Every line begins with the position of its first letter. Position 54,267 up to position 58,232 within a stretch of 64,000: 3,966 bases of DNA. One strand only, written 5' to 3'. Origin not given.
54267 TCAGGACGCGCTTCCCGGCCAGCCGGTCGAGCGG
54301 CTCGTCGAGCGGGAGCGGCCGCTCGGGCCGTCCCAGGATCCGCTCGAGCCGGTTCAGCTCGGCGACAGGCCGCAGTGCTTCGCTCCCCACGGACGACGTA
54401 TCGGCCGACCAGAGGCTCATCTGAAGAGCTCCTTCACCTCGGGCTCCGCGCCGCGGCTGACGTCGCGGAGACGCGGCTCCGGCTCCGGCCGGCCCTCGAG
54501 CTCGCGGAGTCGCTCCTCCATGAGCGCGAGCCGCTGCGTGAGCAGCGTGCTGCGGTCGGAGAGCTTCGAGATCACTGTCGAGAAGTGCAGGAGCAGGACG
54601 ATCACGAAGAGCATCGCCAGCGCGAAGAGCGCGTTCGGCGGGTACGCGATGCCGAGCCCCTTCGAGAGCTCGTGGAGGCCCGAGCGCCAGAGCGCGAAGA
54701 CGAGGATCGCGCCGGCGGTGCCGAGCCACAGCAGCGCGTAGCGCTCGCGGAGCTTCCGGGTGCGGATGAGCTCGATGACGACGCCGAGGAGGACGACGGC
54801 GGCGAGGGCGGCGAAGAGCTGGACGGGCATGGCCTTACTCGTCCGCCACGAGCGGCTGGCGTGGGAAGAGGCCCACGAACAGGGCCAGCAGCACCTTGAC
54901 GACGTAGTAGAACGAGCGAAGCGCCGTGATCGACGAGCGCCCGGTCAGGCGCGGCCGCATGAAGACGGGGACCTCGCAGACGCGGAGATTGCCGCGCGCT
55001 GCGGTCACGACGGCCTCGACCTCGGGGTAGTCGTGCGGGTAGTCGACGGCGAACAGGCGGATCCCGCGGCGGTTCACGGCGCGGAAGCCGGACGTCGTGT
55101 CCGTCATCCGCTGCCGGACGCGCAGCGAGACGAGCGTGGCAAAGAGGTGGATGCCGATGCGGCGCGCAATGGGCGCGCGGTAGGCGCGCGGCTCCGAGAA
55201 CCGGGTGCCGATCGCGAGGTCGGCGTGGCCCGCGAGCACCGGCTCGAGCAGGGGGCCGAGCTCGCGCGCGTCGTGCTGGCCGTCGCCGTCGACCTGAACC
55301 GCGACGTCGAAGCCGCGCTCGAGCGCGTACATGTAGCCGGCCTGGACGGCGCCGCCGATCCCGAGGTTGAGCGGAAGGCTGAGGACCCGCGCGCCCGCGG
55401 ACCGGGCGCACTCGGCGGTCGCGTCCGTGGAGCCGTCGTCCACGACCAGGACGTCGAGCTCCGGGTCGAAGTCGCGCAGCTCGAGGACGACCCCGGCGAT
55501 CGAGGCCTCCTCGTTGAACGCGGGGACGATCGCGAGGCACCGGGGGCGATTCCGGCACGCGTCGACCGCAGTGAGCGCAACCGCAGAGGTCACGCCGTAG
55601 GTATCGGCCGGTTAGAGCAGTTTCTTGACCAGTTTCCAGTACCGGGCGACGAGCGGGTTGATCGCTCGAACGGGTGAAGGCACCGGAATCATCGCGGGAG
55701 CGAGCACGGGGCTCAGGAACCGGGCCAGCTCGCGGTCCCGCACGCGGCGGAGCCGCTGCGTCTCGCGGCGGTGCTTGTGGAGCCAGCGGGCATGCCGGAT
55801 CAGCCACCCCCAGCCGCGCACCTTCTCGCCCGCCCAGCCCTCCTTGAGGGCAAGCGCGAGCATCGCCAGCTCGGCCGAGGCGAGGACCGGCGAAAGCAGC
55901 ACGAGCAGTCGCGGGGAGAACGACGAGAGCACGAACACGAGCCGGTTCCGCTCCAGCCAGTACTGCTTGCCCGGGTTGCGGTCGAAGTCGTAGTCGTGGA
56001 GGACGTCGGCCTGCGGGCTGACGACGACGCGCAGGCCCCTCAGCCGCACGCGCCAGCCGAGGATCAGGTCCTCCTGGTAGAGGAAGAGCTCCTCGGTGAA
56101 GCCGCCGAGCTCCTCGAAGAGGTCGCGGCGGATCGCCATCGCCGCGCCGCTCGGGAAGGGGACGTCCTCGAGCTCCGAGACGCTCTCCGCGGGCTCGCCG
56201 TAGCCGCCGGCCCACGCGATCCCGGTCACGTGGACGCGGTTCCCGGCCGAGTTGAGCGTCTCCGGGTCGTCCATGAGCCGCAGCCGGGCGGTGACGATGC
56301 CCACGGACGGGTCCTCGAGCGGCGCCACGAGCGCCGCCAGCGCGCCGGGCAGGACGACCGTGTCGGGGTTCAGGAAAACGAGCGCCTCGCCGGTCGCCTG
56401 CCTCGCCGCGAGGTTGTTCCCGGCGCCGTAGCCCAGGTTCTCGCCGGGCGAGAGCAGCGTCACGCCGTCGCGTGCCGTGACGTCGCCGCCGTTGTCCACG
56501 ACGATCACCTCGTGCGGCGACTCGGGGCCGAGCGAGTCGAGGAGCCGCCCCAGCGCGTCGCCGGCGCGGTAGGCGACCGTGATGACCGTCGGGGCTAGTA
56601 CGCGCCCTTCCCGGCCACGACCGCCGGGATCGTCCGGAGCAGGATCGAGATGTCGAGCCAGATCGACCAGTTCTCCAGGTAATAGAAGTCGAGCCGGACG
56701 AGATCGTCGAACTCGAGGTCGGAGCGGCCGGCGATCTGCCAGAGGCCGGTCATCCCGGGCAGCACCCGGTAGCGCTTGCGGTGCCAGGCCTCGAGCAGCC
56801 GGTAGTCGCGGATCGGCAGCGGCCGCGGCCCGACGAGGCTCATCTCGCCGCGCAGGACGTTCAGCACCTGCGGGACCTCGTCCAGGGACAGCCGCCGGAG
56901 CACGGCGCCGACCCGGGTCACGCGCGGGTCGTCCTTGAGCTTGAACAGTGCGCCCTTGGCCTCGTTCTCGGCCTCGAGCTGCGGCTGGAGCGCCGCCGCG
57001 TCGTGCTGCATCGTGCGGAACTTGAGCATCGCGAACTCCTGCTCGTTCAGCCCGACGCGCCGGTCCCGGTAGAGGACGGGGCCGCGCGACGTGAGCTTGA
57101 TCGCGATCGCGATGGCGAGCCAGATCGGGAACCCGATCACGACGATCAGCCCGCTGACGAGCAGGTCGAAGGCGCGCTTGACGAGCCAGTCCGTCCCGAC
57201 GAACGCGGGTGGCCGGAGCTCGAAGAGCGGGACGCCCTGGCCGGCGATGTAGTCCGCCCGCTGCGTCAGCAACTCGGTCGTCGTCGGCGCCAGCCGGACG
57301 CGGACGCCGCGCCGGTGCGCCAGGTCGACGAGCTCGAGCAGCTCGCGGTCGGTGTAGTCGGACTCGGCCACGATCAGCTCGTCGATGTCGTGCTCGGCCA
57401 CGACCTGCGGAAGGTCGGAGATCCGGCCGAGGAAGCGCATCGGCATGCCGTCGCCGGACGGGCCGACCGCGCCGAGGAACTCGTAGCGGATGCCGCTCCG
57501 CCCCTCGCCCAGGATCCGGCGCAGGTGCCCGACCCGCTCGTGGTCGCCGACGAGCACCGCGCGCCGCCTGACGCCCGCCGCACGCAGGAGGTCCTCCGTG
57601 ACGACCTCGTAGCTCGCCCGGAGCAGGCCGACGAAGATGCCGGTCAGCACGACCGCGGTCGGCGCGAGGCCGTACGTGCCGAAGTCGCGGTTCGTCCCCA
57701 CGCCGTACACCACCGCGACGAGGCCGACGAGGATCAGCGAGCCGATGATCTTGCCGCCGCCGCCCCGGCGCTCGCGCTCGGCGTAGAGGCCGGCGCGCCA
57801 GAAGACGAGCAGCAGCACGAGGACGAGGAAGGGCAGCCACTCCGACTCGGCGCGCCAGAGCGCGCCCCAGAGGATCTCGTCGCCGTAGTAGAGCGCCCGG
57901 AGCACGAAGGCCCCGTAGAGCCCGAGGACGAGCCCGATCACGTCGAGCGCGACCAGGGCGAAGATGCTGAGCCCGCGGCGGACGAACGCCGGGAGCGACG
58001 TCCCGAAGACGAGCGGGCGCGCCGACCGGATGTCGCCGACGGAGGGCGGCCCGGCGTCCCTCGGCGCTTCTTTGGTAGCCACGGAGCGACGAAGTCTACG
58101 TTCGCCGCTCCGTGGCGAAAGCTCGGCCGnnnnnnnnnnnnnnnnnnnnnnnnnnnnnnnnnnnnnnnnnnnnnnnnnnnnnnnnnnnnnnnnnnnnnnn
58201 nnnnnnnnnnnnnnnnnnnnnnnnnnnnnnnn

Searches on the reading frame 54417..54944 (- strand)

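Call 81: search_protein_families(library=pfam, proteins=[window:54417-54944:-], max_evalue=0.00001)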
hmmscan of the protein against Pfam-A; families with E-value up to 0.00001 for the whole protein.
window:54417-54944:- (175 aa): 1 family
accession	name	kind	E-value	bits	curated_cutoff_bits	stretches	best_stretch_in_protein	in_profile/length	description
PF10066.14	DUF2304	-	4e-25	88.6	25.5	1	41-144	2-105/106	Uncharacterized conserved protein (DUF2304)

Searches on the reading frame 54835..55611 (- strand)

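Call 81: search_protein_families(library=pfam, proteins=[window:54835-55611:-], max_evalue=0.00001)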
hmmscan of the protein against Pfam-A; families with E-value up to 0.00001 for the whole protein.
window:54835-55611:- (258 aa): 1 family
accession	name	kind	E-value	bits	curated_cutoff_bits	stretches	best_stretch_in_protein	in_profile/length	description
PF00535.33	Glycos_transf_2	-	1.5e-19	71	23.3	1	28-181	3-161/168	Glycosyl transferase family 2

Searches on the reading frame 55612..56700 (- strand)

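Call 81: search_protein_families(library=pfam, proteins=[window:55612-56700:-], max_evalue=0.00001)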
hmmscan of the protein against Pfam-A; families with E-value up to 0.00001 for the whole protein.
window:55612-56700:- (362 aa): 4 families
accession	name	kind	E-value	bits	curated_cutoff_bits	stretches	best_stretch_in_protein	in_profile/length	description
PF00535.33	Glycos_transf_2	-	2.1e-16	60.8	23.3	1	38-199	1-168/168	Glycosyl transferase family 2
PF13641.12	Glyco_tranf_2_3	-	2.4e-15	57.6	27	1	42-234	8-210/230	Glycosyltransferase like family 2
PF13506.12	Glyco_transf_21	-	1.5e-11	44.5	21.7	1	99-231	26-150/174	Glycosyl transferase family 21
PF13632.12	Glyco_trans_2_3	-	1.3e-07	32.1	27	1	108-231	3-119/198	Glycosyl transferase family group 2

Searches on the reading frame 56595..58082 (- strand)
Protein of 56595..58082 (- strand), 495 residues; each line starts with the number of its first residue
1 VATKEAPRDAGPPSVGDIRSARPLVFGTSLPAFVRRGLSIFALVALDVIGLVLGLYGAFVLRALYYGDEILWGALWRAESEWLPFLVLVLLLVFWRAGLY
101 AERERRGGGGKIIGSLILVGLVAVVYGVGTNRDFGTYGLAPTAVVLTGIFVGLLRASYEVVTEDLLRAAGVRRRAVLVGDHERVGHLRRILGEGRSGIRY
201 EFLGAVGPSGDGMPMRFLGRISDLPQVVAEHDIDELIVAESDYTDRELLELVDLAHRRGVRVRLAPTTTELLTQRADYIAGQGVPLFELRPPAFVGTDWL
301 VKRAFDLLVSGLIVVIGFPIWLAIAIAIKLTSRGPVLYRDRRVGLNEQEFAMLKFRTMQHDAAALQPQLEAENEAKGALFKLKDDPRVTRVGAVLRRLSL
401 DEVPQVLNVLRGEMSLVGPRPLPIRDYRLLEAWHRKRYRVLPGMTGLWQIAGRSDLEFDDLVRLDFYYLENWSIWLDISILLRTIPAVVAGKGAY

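Call 7: search_protein_families(library=pfam, proteins=[window:56595-58082:-])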
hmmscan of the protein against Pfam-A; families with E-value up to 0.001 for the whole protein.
window:56595-58082:- (495 aa): 2 families
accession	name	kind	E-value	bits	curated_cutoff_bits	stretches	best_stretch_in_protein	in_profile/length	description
PF02397.22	Bac_transf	-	1.1e-63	214.5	27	1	302-489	1-178/179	Bacterial sugar transferase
PF13727.12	CoA_binding_3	-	2.5e-05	24.8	25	1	103-266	12-175/175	CoA-binding domain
